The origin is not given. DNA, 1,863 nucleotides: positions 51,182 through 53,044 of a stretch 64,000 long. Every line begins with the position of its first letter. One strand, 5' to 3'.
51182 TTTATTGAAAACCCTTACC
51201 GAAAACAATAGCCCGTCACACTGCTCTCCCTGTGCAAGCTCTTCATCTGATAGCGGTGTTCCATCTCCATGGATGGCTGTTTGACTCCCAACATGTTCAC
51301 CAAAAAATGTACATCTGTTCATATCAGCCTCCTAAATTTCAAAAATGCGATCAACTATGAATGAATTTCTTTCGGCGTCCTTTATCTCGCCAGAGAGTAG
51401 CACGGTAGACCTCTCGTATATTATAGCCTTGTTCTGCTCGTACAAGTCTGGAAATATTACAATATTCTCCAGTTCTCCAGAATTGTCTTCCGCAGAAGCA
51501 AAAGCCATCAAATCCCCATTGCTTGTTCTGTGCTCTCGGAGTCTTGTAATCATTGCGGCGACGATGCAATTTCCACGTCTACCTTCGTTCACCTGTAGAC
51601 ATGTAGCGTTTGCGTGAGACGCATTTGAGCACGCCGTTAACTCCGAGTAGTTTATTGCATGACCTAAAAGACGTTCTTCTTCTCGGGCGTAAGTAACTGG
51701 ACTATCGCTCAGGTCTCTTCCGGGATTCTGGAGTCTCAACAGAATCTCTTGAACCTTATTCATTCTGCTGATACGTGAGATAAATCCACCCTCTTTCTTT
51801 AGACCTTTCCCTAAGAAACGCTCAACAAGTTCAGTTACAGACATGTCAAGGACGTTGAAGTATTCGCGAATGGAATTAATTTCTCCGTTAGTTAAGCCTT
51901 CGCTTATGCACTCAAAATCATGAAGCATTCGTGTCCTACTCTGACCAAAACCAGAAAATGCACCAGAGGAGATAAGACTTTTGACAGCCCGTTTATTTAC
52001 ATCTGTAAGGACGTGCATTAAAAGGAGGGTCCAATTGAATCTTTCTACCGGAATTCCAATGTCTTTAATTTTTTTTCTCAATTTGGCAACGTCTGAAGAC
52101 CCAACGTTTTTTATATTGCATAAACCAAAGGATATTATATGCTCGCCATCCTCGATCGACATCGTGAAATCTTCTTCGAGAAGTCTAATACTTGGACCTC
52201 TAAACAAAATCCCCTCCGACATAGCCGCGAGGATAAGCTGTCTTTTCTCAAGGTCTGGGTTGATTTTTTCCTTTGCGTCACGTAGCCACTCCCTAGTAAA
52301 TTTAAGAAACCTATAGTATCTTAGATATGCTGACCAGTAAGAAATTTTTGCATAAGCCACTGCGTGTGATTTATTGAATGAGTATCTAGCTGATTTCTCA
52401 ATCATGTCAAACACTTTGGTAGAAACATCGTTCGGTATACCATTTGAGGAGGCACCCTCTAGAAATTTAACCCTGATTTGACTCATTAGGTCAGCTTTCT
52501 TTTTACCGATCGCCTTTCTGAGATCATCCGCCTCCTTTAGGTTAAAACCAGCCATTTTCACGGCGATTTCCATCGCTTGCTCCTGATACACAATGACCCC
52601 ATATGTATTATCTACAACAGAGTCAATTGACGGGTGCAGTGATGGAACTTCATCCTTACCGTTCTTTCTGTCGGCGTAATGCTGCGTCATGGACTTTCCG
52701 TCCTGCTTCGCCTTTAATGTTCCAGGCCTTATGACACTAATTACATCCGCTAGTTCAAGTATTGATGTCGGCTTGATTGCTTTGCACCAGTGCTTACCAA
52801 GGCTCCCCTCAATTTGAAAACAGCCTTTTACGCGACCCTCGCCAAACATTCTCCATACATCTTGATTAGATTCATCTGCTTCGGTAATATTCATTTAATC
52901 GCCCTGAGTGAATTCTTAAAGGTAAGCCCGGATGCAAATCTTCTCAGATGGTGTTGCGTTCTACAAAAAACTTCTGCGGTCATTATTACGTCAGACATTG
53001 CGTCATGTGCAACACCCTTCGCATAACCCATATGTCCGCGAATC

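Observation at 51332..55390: DnaE (Pol III alpha) split into two genes within the palm domain, with a DnaQ-like proofreading exonuclease gene in the gap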

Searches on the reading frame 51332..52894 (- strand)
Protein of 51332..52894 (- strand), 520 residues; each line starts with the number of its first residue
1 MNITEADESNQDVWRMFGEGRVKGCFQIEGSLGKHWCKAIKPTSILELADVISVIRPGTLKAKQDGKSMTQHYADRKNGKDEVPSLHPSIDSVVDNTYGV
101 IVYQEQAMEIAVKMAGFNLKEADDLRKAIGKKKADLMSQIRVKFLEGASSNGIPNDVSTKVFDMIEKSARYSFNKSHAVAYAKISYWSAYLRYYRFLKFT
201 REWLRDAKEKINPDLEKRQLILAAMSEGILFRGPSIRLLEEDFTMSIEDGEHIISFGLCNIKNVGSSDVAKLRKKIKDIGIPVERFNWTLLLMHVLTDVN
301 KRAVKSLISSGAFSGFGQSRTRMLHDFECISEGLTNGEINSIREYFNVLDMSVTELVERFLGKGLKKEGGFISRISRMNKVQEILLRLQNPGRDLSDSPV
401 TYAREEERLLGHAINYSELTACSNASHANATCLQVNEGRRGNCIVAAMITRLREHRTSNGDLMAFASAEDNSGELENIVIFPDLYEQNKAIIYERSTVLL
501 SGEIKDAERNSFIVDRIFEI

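Call 3: search_protein_families(library=pfam, proteins=[window:51332-52894:-], max_evalue=0.01)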
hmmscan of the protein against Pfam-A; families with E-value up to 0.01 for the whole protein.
window:51332-52894:- (520 aa): 2 families
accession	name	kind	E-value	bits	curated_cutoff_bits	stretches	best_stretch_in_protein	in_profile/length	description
PF17657.6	DNA_pol3_finger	-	7.2e-40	136.5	22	1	2-152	21-166/166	Bacterial DNA polymerase III alpha subunit finger domain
PF14579.12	HHH_6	-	5.9e-08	33.3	25.6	1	229-322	2-89/90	Helix-hairpin-helix motif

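Call 8: search_solved_structures(query=window:51332-52894:-, show_alignments=3)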
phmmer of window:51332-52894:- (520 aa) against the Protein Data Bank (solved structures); distinct sequences matched with E-value up to 0.001: 9.
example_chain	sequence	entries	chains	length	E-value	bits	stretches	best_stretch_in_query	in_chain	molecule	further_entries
2hpi_A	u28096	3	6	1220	2.4e-44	155.1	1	14-328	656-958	DNA polymerase III alpha subunit | DNA polymerase III subunit alpha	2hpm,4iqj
3e0d_A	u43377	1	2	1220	2.4e-44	155.1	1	14-328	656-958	DNA polymerase III subunit alpha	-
7pu7_A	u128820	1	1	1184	2.8e-41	145.1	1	12-323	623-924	DNA polymerase III subunit alpha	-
5fku_A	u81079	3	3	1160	1.9e-40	142.3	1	16-326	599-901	DNA POLYMERASE III SUBUNIT ALPHA | DNA POLYMERASE III ALPHA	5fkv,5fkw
5lew_A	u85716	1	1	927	4e-40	141.3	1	12-322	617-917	DNA polymerase III subunit alpha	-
5m1s_A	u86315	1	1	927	8.6e-38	133.6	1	16-326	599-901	DNA polymerase III subunit alpha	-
2hqa_A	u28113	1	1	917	1e-37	133.3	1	16-325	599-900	DNA polymerase III alpha subunit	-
4jom_A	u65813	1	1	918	1e-37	133.3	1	16-325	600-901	DNA polymerase III subunit alpha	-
2hnh_A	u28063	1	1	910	1.1e-37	133.2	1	16-325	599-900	DNA polymerase III alpha subunit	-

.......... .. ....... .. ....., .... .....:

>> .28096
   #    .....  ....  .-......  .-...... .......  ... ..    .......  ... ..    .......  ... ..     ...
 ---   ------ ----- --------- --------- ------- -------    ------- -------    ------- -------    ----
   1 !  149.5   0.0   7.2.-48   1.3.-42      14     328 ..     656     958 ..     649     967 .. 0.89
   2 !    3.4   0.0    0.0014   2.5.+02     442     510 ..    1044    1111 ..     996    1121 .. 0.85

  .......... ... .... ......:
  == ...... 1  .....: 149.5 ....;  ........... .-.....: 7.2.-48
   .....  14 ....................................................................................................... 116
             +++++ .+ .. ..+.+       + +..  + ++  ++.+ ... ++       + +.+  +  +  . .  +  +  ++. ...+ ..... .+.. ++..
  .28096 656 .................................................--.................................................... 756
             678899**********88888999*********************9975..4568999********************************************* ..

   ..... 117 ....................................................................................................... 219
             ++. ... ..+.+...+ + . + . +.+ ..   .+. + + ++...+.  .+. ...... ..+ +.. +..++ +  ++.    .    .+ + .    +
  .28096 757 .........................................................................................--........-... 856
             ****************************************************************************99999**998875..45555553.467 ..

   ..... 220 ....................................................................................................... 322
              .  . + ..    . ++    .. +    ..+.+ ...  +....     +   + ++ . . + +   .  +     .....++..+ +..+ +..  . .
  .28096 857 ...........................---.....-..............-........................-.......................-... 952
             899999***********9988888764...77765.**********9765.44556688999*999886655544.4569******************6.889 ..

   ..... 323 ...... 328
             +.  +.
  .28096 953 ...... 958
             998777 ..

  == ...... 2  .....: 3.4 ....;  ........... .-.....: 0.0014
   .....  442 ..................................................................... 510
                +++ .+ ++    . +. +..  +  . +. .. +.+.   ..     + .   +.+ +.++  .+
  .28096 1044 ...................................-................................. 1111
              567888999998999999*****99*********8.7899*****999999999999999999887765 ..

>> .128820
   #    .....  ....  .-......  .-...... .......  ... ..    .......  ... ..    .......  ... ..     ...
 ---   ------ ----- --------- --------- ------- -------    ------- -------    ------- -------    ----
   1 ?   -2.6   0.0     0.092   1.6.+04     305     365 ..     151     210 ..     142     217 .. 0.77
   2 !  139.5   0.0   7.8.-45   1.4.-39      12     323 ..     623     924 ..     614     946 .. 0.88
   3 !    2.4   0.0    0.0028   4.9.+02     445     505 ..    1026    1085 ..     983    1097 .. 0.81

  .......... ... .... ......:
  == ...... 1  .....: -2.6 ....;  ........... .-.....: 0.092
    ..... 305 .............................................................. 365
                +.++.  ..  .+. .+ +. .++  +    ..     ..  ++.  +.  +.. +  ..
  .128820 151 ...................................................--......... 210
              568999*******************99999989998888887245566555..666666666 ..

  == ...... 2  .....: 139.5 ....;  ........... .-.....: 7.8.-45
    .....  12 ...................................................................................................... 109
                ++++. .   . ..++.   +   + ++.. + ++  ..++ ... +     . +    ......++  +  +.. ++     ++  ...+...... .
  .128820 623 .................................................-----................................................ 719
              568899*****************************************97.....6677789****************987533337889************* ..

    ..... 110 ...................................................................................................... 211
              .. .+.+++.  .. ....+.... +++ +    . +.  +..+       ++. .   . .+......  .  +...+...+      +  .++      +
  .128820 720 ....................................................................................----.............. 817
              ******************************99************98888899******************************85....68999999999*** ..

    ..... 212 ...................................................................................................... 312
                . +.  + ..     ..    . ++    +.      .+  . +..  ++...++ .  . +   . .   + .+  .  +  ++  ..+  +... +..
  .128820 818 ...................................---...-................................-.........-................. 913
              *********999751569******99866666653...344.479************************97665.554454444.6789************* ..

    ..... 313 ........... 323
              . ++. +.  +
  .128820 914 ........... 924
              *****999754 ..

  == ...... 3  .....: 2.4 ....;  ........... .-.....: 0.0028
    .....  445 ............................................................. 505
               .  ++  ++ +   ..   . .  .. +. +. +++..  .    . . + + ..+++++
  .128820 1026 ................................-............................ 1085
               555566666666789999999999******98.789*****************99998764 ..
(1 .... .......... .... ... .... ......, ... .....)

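Call 17: search_protein_families(library=phrogs, proteins=[window:51332-52894:-], max_evalue=0.001)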
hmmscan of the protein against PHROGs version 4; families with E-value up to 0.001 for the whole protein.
window:51332-52894:- (520 aa): 6 families
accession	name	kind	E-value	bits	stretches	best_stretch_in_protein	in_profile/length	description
phrog_405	-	DNA, RNA and nucleotide metabolism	4.4e-91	307.3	1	5-495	625-1054/1190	DNA polymerase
phrog_11165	-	DNA, RNA and nucleotide metabolism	2.5e-51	175.6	1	10-272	316-571/782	DNA polymerase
phrog_12219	-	DNA, RNA and nucleotide metabolism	4.4e-48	165.2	1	2-330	201-536/823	DNA polymerase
phrog_21652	-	DNA, RNA and nucleotide metabolism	2.4e-21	76.9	1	9-150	277-430/476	DNA polymerase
phrog_4335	-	unknown function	1.3e-09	38.8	1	149-243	9-99/421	-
phrog_11778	-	DNA, RNA and nucleotide metabolism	3.8e-06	27.5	0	36-62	121-147/197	DNA polymerase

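Call 32: search_dna_similar(query=window:51332-52894:-, collection=phages, mode=protein, max_rows=25)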
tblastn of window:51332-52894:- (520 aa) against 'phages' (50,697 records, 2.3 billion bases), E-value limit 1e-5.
Records with a match: 1339; places in all: 1339; records where one place covers at least 80% of the query: 259.
Best place of each record, by identity: <60% 1339.
By first word of the organism name: Pseudomonas 300; Mycobacterium 282; Streptomyces 211; Gordonia 131; Bacillus 97; Bacteriophage 39; Microbacterium 36; Escherichia 31; Rhodococcus 22; Enterococcus 19; and 55 more.
By host as written in the record: Mycobacterium smegmatis mc2 155 204; Pseudomonas aeruginosa 118; - 95; Pseudomonas aeruginosa PAO1 85; Streptomyces griseus ATCC 10137 81; Gordonia terrae 3612 65; Streptomyces lividans JI 1326 44; Mycobacterium smegmatis mc#155 37; and 206 more.
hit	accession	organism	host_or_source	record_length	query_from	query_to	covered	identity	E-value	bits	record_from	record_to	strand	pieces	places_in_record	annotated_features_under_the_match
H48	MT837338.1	Bacteriophage sp.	human fecal samples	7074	2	517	99%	28.2%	1e-40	162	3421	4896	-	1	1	record has no annotation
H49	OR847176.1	Listeria phage LM 4-11-1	Listeria monocytogenes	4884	3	487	93%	29.8%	2e-44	174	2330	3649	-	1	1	record has no annotation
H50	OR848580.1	Listeria phage LM 4-14-1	Listeria monocytogenes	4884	3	487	93%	29.8%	2e-44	174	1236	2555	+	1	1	record has no annotation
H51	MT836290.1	Bacteriophage sp.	human fecal samples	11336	2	520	100%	27.6%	9e-43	169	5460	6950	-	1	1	record has no annotation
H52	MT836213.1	Bacteriophage sp.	human fecal samples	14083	1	518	100%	27.6%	1e-45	177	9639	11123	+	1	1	record has no annotation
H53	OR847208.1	Listeria phage LM 4-11-1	Listeria monocytogenes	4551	3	487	93%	29.4%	5e-44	172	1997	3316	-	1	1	record has no annotation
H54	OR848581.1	Listeria phage LM 4-14-1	Listeria monocytogenes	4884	3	487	93%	29.4%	5e-44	172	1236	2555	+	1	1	record has no annotation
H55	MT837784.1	Bacteriophage sp.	human fecal samples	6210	2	517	99%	27.6%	2e-42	167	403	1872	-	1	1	record has no annotation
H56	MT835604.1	Bacteriophage sp.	human fecal samples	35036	2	518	99%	27.4%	3e-42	167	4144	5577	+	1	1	record has no annotation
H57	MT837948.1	Bacteriophage sp.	human fecal samples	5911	13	520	98%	27.6%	2e-50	191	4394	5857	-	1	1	record has no annotation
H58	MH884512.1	Bacillus phage vB_BpsS-140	Bacillus pseudalcaliphilus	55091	10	504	95%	27.6%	1e-38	157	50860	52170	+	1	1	none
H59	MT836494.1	Bacteriophage sp.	human fecal samples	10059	1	518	100%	26.2%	8e-43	169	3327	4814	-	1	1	record has no annotation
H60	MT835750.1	Bacteriophage sp.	human fecal samples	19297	3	520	100%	26.1%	3e-39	158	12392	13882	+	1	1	record has no annotation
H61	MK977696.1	Gordonia phage SCentae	Gordonia terrae 3612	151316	9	492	93%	27.9%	1e-31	135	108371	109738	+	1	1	152: DnaE-like DNA polymerase III subunit alpha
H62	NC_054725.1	Gordonia phage Skog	Gordonia terrae 3612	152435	9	493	93%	27.8%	3e-32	137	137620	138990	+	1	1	213: DNA polymerase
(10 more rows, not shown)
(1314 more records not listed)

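Call 66: search_protein_families(library=ncbifam, proteins=[window:51332-52894:-], max_evalue=0.001)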
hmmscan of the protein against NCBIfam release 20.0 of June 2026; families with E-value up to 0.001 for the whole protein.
window:51332-52894:- (520 aa): 11 families
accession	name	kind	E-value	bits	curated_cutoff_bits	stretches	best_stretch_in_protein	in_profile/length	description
NF004226.0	PRK05673.1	equivalog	1.2e-79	268.4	1002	1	4-509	585-1050/1146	DNA polymerase III subunit alpha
NF005298.0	PRK06826.1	equivalog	3.7e-77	260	1260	1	2-517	576-1069/1151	DNA polymerase III subunit alpha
TIGR00594.1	polc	superfamily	1.7e-73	248.2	434.35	1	2-479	581-1021/1022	DNA polymerase III subunit alpha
NF005617.0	PRK07374.1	equivalog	4.8e-66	223.5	1653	1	5-517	596-1077/1170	DNA polymerase III subunit alpha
NF005377.0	PRK06920.1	equivalog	2.4e-64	217.7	1806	1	4-517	564-1020/1108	DNA polymerase III subunit alpha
NF005582.0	PRK07279.1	equivalog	1.2e-54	185.8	1279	2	2-329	516-817/1033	DNA polymerase III subunit alpha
NF005516.0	PRK07135.1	equivalog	1.9e-54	185.2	1084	1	11-332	523-827/974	DNA polymerase III DnaE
NF004550.0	PRK05898.1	equivalog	7e-48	163.5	1182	1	2-339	510-832/971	DNA polymerase III subunit alpha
NF004225.0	PRK05672.1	subfamily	6.5e-44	150.3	939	1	2-511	569-1022/1047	error-prone DNA polymerase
NF007079.0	PRK09532.1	equivalog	3.1e-33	115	1525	1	10-178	618-781/876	DNA polymerase III subunit alpha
NF005616.0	PRK07373.1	equivalog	9.9e-23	80.4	646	1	171-516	36-356/449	DNA polymerase III subunit alpha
